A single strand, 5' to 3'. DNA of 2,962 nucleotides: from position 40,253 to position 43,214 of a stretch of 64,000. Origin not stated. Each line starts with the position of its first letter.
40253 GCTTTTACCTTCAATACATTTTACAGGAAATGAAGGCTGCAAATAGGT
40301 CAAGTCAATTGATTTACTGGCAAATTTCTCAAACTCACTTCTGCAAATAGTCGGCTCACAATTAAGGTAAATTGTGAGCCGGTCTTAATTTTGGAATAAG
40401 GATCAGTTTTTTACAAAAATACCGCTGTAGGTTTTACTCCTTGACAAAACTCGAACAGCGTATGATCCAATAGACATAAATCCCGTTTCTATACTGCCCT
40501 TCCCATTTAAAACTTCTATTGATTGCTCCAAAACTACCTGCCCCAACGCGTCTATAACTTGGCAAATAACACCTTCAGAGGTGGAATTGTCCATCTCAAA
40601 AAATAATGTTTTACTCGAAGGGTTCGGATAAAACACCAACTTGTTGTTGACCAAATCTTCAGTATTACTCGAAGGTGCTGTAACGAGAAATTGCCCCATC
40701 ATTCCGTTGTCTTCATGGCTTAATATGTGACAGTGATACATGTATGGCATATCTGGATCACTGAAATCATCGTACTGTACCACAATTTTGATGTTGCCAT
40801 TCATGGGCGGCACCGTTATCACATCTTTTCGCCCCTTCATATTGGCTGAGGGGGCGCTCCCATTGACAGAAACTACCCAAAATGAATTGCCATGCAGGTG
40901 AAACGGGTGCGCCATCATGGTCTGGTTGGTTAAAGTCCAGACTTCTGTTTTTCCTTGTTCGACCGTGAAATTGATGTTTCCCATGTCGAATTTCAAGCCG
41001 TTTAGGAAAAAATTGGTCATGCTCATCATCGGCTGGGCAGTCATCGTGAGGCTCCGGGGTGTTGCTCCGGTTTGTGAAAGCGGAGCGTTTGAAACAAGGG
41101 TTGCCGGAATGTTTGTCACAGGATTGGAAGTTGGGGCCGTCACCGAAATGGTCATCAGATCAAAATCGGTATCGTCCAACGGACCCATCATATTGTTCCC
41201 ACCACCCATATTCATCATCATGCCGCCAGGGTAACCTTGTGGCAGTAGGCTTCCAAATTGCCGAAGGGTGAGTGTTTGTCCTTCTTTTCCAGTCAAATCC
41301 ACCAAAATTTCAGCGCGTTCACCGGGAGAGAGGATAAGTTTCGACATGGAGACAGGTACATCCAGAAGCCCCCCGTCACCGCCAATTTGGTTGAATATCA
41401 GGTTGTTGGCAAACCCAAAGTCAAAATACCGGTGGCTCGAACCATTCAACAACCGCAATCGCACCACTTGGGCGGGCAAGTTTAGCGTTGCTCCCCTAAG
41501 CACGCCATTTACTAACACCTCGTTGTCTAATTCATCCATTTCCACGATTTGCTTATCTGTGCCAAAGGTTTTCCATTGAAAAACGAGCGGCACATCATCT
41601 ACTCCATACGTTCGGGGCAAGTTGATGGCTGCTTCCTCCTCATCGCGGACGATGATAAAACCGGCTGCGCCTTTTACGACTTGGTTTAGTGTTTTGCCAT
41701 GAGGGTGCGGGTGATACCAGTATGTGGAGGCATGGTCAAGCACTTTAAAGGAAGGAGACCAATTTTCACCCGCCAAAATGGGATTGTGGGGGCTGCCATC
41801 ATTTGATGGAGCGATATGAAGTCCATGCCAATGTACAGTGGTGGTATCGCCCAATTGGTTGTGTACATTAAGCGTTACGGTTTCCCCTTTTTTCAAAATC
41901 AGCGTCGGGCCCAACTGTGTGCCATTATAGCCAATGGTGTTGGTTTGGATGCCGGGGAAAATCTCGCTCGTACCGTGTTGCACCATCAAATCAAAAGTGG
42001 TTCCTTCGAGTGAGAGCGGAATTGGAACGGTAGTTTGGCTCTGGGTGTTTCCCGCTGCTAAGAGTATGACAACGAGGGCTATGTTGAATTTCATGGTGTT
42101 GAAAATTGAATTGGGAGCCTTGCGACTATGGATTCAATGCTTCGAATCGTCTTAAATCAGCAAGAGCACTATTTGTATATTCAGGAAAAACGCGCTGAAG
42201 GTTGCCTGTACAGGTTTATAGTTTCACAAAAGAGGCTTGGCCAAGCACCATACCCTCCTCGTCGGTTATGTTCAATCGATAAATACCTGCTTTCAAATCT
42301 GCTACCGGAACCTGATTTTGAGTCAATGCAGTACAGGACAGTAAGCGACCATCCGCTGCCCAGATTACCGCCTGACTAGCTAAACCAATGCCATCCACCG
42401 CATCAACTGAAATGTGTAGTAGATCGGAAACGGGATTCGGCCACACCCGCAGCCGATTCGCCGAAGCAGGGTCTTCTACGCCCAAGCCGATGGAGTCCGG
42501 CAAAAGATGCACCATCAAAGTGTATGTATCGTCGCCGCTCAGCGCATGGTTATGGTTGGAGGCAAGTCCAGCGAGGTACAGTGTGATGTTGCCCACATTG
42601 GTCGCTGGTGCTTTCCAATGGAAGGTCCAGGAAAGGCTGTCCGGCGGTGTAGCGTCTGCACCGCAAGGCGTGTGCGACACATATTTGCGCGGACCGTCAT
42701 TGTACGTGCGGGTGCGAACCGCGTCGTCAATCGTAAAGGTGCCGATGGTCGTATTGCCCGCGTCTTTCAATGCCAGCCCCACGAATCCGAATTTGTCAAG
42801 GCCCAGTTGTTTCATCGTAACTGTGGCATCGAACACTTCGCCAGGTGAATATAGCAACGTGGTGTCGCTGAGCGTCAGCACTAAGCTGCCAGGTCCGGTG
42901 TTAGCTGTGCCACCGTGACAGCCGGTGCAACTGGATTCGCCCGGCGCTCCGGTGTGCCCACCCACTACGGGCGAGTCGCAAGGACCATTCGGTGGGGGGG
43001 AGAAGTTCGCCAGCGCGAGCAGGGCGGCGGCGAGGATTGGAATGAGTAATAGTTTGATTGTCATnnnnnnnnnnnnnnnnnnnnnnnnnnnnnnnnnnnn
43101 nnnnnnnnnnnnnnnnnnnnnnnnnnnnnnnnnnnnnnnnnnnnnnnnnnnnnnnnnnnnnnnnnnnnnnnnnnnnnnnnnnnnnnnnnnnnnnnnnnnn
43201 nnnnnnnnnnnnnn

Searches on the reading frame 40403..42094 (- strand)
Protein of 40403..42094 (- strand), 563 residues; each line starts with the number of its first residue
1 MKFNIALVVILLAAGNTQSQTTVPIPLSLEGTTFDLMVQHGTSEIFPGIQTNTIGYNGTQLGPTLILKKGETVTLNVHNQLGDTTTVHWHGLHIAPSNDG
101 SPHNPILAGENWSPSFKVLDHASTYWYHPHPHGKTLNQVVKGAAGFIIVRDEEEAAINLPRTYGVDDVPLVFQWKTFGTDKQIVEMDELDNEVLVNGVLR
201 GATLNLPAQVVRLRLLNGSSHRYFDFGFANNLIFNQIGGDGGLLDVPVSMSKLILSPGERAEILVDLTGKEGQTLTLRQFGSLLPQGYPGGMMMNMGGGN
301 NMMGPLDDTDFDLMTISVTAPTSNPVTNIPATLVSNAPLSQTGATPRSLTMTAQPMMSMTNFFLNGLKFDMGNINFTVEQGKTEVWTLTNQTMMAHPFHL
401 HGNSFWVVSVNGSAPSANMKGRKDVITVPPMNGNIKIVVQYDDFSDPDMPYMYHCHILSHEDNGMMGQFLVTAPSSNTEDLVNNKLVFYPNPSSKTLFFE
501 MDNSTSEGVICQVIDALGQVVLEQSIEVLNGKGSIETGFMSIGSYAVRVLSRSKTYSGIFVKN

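Call 4: search_protein_families(library=pfam, proteins=[window:40403-42094:-], max_evalue=0.01)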
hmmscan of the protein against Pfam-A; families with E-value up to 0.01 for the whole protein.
window:40403-42094:- (563 aa): 4 families
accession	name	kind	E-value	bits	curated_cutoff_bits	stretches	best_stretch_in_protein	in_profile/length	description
PF07732.21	Cu-oxidase_3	-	2.2e-31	108.8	21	1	40-153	4-118/119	Multicopper oxidase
PF07731.20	Cu-oxidase_2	-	7.8e-31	107.1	20.4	1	346-472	7-134/137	Multicopper oxidase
PF00394.28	Cu-oxidase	-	3.6e-08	34.1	21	0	207-269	64-124/157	Multicopper oxidase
PF18962.6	Por_Secre_tail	-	2.4e-06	28.2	27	1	489-556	2-69/75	Secretion system C-terminal sorting domain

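Call 5: search_protein_families(library=ncbifam, proteins=[window:40403-42094:-], max_evalue=0.01)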
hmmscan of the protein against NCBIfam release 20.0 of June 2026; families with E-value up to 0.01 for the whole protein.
window:40403-42094:- (563 aa): 10 families
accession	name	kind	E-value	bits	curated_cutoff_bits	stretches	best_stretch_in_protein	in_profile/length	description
NF008205.1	PRK10965.1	equivalog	3.4e-105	352.8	525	2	17-279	28-298/529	multicopper oxidase CueO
NF008135.0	PRK10883.1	equivalog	5.2e-62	209.9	581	1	10-473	21-469/471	cell division protein FtsP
TIGR01480.1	copper_res_A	subfamily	4.8e-36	124.4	478.95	3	17-163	31-174/593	copper resistance system multicopper oxidase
NF045554.1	AmiPhnlOxPhsA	equivalog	1.7e-35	122.7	950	3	77-182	107-210/581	O-aminophenol oxidase PhsA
TIGR03389.1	laccase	equivalog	8.3e-15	54.6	558.9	2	53-162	24-133/539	laccase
TIGR03388.1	ascorbase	equivalog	1.8e-14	53.3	614.8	2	51-174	20-142/542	L-ascorbate oxidase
TIGR03390.1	ascorbOXfungal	equivalog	6.6e-14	51.3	445.35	1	53-157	29-135/538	L-ascorbate oxidase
NF038113.1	T9SSA_dep_M36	equivalog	2.1e-07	29.5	885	1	477-557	784-863/869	T9SS-dependent M36 family metallopeptidase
TIGR02376.1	Cu_nitrite_red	equivalog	6.7e-07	28.9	296.3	1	34-153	30-148/326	copper-containing nitrite reductase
TIGR04183.1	Por_Secre_tail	domain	1.3e-05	25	23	1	489-562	2-71/72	T9SS type A sorting domain-containing protein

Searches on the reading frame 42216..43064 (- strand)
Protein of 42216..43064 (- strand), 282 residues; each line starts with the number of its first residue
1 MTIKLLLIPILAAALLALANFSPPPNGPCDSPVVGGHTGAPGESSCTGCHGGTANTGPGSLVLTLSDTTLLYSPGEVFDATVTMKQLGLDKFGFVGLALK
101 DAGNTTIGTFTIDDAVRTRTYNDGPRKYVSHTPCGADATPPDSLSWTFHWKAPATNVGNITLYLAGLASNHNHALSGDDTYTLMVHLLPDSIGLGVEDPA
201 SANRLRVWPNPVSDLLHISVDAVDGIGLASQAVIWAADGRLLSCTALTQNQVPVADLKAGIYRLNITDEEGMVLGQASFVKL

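Call 4: search_protein_families(library=pfam, proteins=[window:42216-43064:-], max_evalue=0.01)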
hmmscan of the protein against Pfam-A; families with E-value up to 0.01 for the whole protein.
window:42216-43064:- (282 aa): 1 family
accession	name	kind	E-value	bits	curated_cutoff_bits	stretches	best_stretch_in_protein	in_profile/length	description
PF18962.6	Por_Secre_tail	-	3.7e-05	24.4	27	1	207-272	1-68/75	Secretion system C-terminal sorting domain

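Call 5: search_protein_families(library=ncbifam, proteins=[window:42216-43064:-], max_evalue=0.01)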
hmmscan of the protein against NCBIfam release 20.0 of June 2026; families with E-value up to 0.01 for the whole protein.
window:42216-43064:- (282 aa): 2 families
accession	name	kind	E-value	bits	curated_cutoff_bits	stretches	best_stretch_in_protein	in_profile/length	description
NF041895.1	choice_anch_V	domain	5.7e-21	75.1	42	1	35-182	17-146/150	choice-of-anchor V domain-containing protein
TIGR04183.1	Por_Secre_tail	domain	0.00092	19.1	23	1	207-271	1-63/72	T9SS type A sorting domain-containing protein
